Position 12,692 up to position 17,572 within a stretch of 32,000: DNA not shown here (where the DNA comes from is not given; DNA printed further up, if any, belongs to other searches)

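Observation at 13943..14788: Cas9 carries a ~290-aa insertion of five tandem ~55-60 aa modules between HNH and RuvC-III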

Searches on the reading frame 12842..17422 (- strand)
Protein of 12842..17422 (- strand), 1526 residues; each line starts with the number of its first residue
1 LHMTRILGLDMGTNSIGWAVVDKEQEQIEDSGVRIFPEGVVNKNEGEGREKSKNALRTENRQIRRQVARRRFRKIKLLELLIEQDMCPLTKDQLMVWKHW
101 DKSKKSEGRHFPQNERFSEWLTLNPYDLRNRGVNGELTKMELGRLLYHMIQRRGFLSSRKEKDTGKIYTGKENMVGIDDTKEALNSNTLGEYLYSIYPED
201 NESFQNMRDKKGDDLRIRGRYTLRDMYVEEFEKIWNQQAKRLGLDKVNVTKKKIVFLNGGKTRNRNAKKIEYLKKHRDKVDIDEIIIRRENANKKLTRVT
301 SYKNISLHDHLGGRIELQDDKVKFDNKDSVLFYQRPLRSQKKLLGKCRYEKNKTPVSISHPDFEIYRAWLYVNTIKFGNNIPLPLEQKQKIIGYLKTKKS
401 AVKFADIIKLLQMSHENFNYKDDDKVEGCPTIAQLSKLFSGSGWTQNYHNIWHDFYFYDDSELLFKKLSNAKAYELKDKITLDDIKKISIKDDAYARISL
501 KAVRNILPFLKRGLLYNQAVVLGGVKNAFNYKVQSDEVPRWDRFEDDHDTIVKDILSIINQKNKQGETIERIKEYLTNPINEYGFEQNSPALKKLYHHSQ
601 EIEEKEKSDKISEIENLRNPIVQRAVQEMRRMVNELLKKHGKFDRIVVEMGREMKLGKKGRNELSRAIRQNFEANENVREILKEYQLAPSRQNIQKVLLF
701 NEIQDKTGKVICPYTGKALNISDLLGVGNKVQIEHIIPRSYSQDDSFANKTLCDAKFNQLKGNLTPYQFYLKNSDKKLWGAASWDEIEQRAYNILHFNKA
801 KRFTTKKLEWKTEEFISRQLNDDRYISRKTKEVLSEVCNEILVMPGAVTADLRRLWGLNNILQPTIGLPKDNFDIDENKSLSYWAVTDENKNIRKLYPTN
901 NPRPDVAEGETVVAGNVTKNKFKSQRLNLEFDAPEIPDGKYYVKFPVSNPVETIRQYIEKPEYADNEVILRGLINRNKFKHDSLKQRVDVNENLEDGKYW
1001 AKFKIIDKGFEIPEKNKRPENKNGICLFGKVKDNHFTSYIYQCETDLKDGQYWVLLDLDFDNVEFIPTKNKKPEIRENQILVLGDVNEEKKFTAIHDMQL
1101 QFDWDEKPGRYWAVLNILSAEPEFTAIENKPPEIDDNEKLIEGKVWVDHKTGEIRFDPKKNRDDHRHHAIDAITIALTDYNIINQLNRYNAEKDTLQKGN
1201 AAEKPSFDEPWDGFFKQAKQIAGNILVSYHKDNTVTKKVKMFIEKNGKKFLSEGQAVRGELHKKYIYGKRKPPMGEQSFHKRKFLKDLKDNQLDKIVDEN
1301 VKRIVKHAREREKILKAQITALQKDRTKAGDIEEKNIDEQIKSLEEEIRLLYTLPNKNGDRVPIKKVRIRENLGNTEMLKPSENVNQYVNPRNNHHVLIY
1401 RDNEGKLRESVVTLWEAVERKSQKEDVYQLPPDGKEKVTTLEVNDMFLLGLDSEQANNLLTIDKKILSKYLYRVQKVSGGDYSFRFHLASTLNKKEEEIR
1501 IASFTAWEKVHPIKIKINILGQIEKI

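Call 4: search_protein_families(library=pfam, proteins=[window:12842-17422:-], max_evalue=0.1)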
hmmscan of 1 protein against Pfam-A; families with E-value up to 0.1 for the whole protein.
window:12842-17422:- (1526 aa): 3 families
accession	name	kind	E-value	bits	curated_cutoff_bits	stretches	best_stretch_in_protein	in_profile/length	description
PF18541.7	RuvC_III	-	3.9e-30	105.6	26.2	2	1148-1235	77-178/179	RuvC endonuclease subdomain 3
PF13395.12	HNH_4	-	4.7e-21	74.9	22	1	712-767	1-54/54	HNH endonuclease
PF06593.17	RBDV_coat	-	0.075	12.9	32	0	1378-1443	93-157/287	Raspberry bushy dwarf virus coat protein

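Call 5: search_protein_families(library=ncbifam, proteins=[window:12842-17422:-], max_evalue=0.1)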
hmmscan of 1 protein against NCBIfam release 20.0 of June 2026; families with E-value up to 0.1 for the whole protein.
window:12842-17422:- (1526 aa): 3 families
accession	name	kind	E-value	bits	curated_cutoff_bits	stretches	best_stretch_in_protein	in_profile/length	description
TIGR01865.2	cas_Csn1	equivalog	9.2e-156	520.8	100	2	6-859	2-720/1070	type II CRISPR RNA-guided endonuclease Cas9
NF049971.1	CRISPR_Cas9d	exception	2.4e-33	115.9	375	3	593-871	434-699/986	type II CRISPR RNA-guided endonuclease Cas9d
NF000711.0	PRK00039.2-1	equivalog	0.058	13.3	163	0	5-29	2-26/161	crossover junction endodeoxyribonuclease RuvC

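Call 7: search_solved_structures(query=window:12842-17422:-, max_evalue=0.001, show_alignments=2)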
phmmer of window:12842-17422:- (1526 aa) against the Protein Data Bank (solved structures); distinct sequences matched with E-value up to 0.001: 41.
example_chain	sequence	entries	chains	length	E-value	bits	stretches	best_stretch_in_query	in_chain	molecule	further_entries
9ar4_A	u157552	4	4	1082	1.9e-36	128.4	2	604-859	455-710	CRISPR-associated endonuclease Cas9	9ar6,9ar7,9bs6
8hnt_A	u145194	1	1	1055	6.4e-34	120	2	597-859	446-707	CRISPR-associated endonuclease Cas9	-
8hnw_A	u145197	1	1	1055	1.3e-32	115.6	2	597-859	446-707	CRISPR-associated endonuclease Cas9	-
8jtj_A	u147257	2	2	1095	1.3e-32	115.6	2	604-859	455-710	CRISPR-associated endonuclease Cas9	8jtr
8ja0_A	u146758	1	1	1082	1.6e-32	115.4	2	614-861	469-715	CRISPR-associated endonuclease Cas9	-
6kc8_A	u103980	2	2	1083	1.6e-32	115.3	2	614-861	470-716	CRISPR-associated endonuclease Cas9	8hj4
6jdq_A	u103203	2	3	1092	1.7e-32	115.3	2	614-861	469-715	CRISPR-associated endonuclease Cas9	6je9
8uza_A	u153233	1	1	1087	1.1e-31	112.6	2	604-859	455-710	CRISPR-associated endonuclease Cas9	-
8hnv_A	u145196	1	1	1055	1.4e-31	112.3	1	597-859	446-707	CRISPR-associated endonuclease Cas9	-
8uzb_A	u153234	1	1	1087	1.4e-31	112.2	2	604-859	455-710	CRISPR-associated endonuclease Cas9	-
6jdv_A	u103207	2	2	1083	3.8e-31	110.8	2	614-861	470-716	CRISPR-associated endonuclease Cas9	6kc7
8iyq_A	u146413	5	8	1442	1.3e-30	109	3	5-695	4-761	deadCbCas9 | CbCas9 effector-1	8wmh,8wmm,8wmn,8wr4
6je4_A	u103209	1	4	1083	4.1e-30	107.4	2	614-861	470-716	CRISPR-associated endonuclease Cas9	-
6je3_A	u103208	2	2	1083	2.3e-28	101.6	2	614-860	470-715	CRISPR-associated endonuclease Cas9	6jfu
21dz_A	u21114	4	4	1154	2.6e-28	101.4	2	617-859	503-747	CRISPR-associated endonuclease Cas9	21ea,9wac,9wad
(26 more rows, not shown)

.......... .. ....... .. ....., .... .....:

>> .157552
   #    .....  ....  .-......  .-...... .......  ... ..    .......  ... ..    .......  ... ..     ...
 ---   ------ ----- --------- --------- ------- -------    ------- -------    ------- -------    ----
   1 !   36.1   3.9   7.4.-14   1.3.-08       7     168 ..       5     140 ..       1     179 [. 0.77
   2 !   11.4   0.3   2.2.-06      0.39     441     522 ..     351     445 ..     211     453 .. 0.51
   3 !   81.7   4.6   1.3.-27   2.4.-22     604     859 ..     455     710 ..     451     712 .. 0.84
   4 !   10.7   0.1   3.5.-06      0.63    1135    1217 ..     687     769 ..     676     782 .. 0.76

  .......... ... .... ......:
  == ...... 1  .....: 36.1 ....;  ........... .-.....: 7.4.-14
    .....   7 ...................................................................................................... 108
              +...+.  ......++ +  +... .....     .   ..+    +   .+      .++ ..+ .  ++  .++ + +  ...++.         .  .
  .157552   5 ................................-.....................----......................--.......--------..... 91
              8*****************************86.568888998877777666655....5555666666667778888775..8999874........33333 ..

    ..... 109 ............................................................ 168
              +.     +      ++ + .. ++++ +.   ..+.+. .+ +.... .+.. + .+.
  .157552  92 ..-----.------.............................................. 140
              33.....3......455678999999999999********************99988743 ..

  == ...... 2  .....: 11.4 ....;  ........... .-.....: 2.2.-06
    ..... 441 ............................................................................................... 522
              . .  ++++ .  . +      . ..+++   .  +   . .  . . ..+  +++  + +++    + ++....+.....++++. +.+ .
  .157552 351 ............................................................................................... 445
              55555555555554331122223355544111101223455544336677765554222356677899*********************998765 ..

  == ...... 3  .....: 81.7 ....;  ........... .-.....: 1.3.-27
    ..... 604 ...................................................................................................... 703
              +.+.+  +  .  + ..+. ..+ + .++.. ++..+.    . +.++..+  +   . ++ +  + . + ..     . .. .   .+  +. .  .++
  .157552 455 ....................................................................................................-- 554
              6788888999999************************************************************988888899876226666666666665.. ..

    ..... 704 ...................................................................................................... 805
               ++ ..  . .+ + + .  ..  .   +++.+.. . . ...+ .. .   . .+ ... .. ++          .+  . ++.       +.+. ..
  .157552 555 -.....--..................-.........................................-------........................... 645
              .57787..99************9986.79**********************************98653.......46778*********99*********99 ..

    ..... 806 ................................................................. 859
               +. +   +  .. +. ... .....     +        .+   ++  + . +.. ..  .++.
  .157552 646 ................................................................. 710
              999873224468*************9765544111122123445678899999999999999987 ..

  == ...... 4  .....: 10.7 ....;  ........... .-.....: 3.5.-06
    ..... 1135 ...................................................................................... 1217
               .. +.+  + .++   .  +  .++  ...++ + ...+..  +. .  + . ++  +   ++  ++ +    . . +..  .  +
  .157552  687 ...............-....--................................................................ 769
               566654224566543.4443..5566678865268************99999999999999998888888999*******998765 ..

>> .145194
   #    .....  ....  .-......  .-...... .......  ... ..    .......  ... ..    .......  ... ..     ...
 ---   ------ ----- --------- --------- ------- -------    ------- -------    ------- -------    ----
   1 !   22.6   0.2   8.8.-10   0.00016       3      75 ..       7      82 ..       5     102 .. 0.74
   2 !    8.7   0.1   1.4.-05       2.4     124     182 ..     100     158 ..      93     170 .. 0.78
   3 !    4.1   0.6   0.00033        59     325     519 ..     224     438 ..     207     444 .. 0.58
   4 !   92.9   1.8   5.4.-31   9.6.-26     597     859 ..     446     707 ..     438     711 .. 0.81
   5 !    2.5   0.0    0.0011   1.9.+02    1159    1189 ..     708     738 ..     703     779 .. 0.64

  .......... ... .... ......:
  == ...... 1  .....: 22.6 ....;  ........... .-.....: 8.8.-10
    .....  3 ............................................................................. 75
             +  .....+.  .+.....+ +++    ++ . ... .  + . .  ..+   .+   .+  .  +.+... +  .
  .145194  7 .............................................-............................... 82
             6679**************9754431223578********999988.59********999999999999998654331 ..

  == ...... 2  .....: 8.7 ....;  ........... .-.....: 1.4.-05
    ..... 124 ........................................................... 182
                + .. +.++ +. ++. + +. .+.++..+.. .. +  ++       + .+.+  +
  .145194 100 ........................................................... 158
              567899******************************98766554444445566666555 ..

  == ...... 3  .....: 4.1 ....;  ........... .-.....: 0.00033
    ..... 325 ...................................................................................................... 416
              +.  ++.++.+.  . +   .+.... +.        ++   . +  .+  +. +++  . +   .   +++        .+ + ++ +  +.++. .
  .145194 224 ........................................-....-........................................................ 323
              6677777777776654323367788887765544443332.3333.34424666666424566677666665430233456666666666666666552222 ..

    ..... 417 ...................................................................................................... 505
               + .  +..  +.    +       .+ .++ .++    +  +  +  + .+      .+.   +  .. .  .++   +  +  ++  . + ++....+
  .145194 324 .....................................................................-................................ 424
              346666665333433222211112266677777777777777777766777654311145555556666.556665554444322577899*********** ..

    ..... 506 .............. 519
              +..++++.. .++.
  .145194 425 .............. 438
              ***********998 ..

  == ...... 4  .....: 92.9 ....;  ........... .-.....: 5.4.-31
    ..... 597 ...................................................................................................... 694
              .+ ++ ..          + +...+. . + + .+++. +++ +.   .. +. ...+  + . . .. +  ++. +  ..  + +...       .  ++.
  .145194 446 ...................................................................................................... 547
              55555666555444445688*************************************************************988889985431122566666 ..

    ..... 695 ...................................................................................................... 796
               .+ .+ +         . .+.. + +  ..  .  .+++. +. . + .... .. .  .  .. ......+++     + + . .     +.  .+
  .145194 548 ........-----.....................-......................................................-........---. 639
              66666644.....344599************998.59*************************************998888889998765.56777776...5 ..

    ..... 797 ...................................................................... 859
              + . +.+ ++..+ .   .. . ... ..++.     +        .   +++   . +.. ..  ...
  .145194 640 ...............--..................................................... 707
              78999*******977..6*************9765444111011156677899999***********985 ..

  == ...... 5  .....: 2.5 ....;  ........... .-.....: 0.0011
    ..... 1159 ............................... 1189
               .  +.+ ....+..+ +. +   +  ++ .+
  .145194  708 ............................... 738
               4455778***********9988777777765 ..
